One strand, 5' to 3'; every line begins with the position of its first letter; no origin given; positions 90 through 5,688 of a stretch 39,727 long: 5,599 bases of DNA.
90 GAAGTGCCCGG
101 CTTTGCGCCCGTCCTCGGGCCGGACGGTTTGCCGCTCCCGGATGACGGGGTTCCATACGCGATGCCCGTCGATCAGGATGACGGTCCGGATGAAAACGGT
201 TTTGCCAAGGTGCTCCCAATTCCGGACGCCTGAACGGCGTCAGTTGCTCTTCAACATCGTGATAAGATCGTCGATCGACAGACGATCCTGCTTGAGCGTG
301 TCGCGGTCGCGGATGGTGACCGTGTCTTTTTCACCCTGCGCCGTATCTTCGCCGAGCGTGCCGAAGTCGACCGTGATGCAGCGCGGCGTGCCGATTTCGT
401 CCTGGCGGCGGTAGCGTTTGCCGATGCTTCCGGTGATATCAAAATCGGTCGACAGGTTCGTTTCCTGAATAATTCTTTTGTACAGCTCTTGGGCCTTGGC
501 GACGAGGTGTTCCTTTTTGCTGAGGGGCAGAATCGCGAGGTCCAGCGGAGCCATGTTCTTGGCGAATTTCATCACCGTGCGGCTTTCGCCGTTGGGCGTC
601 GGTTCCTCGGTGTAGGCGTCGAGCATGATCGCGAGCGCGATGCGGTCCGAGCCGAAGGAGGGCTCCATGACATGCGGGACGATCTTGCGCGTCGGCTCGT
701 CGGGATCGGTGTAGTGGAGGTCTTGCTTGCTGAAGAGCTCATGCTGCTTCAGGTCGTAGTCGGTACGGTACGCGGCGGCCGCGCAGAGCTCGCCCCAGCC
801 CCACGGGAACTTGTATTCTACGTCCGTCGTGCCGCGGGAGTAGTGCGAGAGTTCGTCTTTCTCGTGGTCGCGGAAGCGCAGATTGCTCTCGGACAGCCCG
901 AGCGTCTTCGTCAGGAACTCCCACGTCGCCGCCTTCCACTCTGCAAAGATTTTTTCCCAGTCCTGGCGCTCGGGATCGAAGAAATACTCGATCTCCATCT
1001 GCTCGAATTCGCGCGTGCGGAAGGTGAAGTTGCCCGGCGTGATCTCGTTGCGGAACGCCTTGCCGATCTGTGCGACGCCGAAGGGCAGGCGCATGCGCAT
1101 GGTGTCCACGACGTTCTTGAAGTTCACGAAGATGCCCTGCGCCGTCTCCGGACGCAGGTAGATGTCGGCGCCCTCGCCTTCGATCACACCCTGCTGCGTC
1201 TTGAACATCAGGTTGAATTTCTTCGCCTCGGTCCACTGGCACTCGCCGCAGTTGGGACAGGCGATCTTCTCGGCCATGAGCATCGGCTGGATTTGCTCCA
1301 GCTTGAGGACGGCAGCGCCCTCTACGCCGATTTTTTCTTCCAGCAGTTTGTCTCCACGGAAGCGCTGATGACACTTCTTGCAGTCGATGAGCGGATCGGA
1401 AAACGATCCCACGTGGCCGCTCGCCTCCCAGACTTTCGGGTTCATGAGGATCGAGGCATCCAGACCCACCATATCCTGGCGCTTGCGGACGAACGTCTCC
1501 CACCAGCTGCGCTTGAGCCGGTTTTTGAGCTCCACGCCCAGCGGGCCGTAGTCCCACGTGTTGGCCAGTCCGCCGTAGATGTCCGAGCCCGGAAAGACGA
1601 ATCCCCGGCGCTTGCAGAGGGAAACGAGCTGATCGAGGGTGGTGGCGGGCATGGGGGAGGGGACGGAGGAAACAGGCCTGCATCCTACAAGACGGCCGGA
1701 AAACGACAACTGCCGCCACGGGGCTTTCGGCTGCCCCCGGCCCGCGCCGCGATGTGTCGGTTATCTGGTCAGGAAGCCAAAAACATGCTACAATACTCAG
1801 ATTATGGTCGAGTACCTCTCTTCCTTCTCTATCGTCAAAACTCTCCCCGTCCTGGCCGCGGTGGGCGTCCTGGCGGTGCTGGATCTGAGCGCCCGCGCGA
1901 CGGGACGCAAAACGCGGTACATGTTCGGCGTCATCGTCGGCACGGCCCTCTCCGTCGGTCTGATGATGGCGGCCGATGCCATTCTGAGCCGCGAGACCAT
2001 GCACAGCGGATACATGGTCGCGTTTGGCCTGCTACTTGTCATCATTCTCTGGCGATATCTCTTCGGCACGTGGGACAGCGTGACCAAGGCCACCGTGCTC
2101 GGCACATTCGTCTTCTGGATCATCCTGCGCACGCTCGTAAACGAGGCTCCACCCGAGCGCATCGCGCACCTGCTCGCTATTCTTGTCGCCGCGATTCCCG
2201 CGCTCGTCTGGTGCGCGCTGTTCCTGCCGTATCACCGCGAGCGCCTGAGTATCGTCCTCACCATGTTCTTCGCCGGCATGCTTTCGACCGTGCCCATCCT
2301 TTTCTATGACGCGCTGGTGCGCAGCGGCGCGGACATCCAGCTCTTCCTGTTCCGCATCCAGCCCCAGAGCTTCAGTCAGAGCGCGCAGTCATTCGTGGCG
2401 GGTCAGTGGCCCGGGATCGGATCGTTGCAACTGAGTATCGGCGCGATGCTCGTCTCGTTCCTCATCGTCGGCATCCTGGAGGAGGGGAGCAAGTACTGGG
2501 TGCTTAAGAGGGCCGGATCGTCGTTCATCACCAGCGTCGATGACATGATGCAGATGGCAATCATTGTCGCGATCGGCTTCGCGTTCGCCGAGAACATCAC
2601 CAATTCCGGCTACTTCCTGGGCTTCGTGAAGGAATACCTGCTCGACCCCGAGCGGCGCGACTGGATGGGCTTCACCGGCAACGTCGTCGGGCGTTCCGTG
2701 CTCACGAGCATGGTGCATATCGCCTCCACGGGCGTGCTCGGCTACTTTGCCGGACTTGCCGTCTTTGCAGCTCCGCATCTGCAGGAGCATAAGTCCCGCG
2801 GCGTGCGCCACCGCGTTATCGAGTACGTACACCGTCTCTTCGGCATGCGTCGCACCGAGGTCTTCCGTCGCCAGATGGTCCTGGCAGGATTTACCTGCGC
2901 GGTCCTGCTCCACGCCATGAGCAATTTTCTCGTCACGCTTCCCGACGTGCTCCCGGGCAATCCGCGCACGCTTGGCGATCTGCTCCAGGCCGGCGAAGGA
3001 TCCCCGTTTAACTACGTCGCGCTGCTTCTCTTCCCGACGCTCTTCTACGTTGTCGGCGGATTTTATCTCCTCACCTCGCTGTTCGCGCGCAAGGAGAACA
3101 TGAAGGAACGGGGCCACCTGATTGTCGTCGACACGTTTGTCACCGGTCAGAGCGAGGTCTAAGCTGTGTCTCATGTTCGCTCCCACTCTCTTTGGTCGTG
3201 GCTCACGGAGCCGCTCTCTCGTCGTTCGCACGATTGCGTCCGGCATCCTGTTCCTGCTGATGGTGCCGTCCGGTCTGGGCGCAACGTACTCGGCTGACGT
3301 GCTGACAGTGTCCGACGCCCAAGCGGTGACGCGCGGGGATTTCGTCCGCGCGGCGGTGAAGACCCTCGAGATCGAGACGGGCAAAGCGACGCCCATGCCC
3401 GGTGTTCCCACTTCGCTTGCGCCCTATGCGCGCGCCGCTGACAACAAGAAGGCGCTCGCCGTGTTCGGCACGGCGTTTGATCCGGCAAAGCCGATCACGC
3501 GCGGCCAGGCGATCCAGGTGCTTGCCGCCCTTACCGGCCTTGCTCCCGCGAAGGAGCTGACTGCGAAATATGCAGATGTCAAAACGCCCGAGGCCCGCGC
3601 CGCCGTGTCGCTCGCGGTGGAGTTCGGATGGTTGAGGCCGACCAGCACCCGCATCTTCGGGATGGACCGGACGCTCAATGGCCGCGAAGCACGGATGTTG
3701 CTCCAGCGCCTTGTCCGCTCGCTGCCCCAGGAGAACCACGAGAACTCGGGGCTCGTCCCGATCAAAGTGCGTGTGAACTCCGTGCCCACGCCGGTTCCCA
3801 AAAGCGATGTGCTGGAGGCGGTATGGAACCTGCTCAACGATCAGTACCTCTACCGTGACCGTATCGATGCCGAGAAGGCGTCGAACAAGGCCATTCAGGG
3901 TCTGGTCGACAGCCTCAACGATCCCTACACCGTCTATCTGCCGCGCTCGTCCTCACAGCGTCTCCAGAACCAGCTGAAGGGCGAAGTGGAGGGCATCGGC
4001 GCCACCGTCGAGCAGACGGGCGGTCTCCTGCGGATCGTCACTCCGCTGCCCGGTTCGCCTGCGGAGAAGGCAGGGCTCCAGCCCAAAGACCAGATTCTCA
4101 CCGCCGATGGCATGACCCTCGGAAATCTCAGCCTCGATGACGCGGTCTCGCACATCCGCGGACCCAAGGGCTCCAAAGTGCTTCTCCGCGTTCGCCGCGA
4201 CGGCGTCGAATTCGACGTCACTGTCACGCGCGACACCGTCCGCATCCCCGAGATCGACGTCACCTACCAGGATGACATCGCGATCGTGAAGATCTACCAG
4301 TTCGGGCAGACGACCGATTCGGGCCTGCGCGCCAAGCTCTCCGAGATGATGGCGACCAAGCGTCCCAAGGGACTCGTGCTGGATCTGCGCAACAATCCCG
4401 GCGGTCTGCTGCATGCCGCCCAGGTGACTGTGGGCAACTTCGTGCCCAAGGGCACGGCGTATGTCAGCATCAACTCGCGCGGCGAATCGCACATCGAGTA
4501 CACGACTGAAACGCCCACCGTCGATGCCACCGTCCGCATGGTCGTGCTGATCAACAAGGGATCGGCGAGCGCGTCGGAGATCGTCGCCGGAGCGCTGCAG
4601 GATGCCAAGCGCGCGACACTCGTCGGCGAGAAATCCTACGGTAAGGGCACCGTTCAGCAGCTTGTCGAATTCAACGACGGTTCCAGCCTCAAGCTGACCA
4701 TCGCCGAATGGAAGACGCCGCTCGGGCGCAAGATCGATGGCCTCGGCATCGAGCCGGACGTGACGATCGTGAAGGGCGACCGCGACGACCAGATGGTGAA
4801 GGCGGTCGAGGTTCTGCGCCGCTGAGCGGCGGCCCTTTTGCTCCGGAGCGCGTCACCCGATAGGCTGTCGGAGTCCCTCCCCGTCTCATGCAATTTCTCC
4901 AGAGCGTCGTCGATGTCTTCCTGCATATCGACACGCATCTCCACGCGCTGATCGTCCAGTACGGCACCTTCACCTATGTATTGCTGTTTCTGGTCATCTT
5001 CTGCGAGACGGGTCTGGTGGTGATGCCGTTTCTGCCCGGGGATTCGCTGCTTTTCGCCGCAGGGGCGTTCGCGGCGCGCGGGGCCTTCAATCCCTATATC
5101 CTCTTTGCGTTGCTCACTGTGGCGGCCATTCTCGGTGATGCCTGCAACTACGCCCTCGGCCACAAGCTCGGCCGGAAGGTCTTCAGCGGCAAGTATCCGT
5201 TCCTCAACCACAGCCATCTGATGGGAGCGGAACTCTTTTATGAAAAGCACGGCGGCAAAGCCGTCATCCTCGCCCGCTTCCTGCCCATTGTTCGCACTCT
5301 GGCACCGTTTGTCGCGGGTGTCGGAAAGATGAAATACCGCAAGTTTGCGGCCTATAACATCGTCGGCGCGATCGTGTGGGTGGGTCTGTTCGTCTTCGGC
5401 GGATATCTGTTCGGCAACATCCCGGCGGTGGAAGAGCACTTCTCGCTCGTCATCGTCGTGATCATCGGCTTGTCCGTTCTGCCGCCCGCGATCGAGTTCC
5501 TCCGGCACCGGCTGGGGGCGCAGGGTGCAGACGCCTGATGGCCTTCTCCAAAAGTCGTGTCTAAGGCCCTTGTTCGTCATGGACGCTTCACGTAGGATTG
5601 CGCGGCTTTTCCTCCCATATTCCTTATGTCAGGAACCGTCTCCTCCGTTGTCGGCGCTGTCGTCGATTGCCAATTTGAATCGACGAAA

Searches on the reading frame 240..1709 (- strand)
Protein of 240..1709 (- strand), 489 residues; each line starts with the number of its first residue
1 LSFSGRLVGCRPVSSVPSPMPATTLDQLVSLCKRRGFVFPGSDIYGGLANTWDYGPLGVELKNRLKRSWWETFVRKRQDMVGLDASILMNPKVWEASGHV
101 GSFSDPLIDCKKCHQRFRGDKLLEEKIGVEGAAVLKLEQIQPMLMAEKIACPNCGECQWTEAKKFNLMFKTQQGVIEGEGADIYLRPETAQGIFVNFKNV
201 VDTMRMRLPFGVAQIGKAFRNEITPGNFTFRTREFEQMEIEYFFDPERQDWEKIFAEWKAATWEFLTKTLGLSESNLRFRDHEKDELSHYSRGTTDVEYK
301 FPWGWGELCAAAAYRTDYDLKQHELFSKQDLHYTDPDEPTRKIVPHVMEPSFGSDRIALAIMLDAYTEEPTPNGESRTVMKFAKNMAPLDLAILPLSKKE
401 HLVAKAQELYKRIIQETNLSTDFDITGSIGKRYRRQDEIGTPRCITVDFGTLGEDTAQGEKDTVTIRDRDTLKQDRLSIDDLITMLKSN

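Call 12: search_protein_families(library=pfam, proteins=[window:240-1709:-], max_evalue=0.001)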
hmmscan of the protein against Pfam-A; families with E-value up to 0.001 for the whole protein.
window:240-1709:- (489 aa): 2 families
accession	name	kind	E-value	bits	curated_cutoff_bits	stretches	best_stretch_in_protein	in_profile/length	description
PF03129.25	HGTP_anticodon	-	8.1e-16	58.4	21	1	391-488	2-93/94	Anticodon binding domain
PF00587.30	tRNA-synt_2b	-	3e-08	34.4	29.3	1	179-324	7-124/179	tRNA synthetase class II core domain (G, H, P, S and T)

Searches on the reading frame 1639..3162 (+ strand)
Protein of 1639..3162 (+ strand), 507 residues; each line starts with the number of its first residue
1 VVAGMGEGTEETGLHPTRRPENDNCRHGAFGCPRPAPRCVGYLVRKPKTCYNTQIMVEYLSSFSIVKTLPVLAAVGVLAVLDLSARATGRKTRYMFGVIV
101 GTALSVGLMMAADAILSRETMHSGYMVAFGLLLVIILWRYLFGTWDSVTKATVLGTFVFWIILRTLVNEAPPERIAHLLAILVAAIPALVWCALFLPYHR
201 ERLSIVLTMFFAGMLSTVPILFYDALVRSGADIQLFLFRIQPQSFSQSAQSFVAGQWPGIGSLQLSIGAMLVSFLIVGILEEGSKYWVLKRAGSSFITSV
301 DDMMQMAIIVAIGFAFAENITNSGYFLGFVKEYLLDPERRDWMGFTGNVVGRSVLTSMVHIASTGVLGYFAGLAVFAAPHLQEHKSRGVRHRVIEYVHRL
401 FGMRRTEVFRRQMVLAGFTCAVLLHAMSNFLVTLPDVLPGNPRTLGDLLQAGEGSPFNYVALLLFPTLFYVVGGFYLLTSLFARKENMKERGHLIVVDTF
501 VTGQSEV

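Call 12: search_protein_families(library=pfam, proteins=[window:1639-3162:+], max_evalue=0.001)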
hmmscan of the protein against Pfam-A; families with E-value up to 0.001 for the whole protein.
window:1639-3162:+ (507 aa): 1 family
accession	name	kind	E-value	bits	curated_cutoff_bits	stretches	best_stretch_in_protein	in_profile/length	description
PF13367.11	PrsW-protease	-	1.1e-09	38.6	23.5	1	204-434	4-176/196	PrsW family intramembrane metalloprotease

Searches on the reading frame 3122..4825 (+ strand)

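Call 12: search_protein_families(library=pfam, proteins=[window:3122-4825:+], max_evalue=0.001)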
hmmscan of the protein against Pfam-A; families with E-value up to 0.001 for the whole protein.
window:3122-4825:+ (567 aa): 5 families
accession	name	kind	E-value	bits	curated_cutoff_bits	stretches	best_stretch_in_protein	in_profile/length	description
PF03572.23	Peptidase_S41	-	9e-49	165.7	24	1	385-548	1-164/165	Peptidase family S41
PF17820.7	PDZ_6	-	1.4e-11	44.4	27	1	305-359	2-54/54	PDZ domain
PF00595.29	PDZ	-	3.9e-09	37.2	23.2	1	288-357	8-80/81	PDZ domain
PF13180.12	PDZ_2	-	6.4e-08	33.2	27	1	292-368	3-78/80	PDZ domain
PF22694.1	CtpB_N-like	-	2.4e-06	28.3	27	1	231-273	41-81/85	Activating protease CtpB N-terminal domain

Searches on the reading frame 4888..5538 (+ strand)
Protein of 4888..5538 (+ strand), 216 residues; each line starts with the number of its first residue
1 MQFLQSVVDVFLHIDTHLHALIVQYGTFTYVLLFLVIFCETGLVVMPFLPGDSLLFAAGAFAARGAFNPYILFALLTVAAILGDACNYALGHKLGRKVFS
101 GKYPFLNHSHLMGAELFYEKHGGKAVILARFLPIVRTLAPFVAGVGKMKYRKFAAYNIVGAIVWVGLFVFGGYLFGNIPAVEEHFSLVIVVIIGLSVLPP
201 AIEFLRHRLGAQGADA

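Call 12: search_protein_families(library=pfam, proteins=[window:4888-5538:+], max_evalue=0.001)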
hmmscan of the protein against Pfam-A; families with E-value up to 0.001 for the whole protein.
window:4888-5538:+ (216 aa): 1 family
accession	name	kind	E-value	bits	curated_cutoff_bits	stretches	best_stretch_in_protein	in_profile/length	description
PF09335.16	VTT_dom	-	2.2e-22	80.3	33.9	1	49-173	1-122/123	VTT domain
